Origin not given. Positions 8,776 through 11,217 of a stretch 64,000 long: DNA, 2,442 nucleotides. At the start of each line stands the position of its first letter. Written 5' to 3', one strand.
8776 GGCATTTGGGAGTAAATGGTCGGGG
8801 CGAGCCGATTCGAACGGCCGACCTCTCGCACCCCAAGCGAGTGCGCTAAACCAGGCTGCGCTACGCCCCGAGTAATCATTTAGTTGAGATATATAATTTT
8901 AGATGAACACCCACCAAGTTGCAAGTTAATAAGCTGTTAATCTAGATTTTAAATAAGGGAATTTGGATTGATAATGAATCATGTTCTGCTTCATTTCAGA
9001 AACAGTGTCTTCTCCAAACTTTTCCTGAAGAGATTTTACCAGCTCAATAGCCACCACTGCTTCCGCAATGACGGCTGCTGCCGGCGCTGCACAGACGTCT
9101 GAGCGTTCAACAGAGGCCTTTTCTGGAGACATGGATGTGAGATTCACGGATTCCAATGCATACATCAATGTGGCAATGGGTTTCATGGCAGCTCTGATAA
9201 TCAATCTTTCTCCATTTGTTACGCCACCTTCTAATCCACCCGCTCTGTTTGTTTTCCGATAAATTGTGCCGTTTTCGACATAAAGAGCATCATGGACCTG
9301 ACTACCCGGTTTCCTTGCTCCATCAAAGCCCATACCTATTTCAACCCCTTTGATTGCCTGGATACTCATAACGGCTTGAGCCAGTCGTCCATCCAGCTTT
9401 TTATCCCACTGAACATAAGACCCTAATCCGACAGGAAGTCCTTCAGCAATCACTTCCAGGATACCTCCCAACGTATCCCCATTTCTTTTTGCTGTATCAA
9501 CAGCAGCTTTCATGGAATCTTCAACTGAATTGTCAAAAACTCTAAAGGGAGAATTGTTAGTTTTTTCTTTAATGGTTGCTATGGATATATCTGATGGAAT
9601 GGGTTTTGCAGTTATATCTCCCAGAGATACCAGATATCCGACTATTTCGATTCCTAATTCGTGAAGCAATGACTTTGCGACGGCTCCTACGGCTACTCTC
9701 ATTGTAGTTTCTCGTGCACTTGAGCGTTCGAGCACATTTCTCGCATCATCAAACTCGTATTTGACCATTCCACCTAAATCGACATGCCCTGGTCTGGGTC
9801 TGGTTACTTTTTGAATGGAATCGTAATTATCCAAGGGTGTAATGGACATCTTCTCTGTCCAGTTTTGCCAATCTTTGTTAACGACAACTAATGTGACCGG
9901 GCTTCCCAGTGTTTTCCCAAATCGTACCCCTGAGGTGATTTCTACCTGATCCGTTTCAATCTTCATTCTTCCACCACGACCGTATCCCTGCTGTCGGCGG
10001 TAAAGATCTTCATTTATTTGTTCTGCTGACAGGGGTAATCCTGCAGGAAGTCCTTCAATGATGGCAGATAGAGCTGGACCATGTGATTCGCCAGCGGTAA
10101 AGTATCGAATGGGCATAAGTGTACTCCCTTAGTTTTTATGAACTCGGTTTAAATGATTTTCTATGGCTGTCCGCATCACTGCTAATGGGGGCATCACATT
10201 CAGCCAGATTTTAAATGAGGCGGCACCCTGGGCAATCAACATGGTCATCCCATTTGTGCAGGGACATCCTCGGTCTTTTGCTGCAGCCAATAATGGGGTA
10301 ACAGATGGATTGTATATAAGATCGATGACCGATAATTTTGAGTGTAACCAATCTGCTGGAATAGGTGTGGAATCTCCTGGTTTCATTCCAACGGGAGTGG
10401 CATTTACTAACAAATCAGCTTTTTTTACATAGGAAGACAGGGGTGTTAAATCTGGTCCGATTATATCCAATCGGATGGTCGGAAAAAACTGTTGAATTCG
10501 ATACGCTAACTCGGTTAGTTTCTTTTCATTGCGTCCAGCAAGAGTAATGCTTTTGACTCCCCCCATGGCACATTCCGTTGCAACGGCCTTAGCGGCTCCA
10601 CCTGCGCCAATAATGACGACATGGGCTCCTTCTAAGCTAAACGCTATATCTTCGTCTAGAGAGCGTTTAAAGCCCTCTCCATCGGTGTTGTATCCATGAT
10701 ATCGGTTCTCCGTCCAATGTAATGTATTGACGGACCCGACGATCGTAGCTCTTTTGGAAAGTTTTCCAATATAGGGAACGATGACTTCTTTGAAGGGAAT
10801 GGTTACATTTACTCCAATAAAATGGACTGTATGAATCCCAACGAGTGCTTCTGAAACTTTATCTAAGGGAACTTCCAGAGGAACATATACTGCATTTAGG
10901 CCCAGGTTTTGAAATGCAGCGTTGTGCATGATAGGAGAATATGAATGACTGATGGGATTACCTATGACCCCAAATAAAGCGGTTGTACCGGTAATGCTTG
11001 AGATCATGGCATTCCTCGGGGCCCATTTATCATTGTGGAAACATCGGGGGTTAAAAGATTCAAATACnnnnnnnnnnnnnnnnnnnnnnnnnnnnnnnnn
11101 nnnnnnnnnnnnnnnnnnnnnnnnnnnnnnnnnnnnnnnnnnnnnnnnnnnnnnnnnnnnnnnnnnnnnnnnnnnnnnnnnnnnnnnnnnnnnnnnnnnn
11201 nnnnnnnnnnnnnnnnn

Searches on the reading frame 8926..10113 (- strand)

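Call 46: search_protein_families(library=ncbifam, proteins=[window:8926-10113:-], max_evalue=1e-8)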
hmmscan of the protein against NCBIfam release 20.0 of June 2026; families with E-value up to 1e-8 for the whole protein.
window:8926-10113:- (395 aa): 3 families
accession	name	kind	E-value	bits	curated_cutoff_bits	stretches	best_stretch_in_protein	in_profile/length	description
NF009113.0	PRK12463.1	equivalog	8.1e-144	479.4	799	1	2-381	1-383/390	chorismate synthase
NF003793.1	PRK05382.1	equivalog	2.2e-134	447.6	321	1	3-362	1-342/344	chorismate synthase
TIGR00033.1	aroC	equivalog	1.3e-126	422.3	212.2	1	3-368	2-350/351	chorismate synthase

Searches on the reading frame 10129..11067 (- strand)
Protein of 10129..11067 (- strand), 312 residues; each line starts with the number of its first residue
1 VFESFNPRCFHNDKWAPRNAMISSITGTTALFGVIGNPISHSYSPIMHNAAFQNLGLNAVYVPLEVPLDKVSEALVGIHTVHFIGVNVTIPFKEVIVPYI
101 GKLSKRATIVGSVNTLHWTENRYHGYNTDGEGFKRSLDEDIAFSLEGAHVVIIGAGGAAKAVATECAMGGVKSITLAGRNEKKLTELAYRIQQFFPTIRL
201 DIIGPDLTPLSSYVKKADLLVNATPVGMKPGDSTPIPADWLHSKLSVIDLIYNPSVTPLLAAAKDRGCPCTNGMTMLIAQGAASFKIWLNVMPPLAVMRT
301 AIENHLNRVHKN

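Call 46: search_protein_families(library=ncbifam, proteins=[window:10129-11067:-], max_evalue=1e-8)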
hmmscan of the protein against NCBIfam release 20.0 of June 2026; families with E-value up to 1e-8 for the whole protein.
window:10129-11067:- (312 aa): 17 families
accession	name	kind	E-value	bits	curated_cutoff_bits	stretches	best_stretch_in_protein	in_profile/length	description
NF001319.0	PRK00258.3-3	equivalog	2.8e-79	266.1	252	1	27-307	4-275/279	shikimate dehydrogenase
NF001314.0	PRK00258.2-2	equivalog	2.5e-78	263.1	248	1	24-307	2-289/290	shikimate dehydrogenase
TIGR00507.1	aroE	equivalog_domain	1.3e-74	250.8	200.2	1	31-306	2-269/270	shikimate dehydrogenase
NF001315.0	PRK00258.2-4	equivalog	2e-65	220.8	413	1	25-303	3-280/284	shikimate dehydrogenase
NF009200.0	PRK12548.1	subfamily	4e-65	220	432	1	22-291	2-276/289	shikimate dehydrogenase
NF001313.0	PRK00258.2-1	equivalog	1.3e-64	218.6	431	1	22-302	2-286/290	shikimate dehydrogenase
NF001322.0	PRK00258.3-6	equivalog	5.5e-63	212.8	285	1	28-310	4-271/272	shikimate dehydrogenase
NF009201.0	PRK12549.1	subfamily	8.5e-59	199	235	1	29-304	7-282/286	shikimate dehydrogenase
NF001312.0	PRK00258.1-4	equivalog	2e-58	197.9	295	1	27-295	7-270/285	shikimate dehydrogenase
NF001310.0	PRK00258.1-2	equivalog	4.1e-54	183.6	221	1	31-304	4-274/279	shikimate dehydrogenase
NF001311.0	PRK00258.1-3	equivalog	2.4e-51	174.6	235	1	33-308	9-275/279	shikimate dehydrogenase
NF001316.0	PRK00258.2-5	equivalog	4.8e-47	160.5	247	1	31-292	3-247/263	shikimate dehydrogenase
NF009390.0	PRK12749.1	equivalog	2.3e-46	158.5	349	1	26-299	4-281/288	quinate/shikimate dehydrogenase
TIGR01809.1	Shik-DH-AROM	equivalog_domain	4.8e-42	144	196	1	32-302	8-282/282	shikimate dehydrogenase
NF006802.0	PRK09310.1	equivalog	4e-37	128.1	598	1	24-290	210-455/477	bifunctional 3-dehydroquinate dehydratase/shikimate dehydrogenase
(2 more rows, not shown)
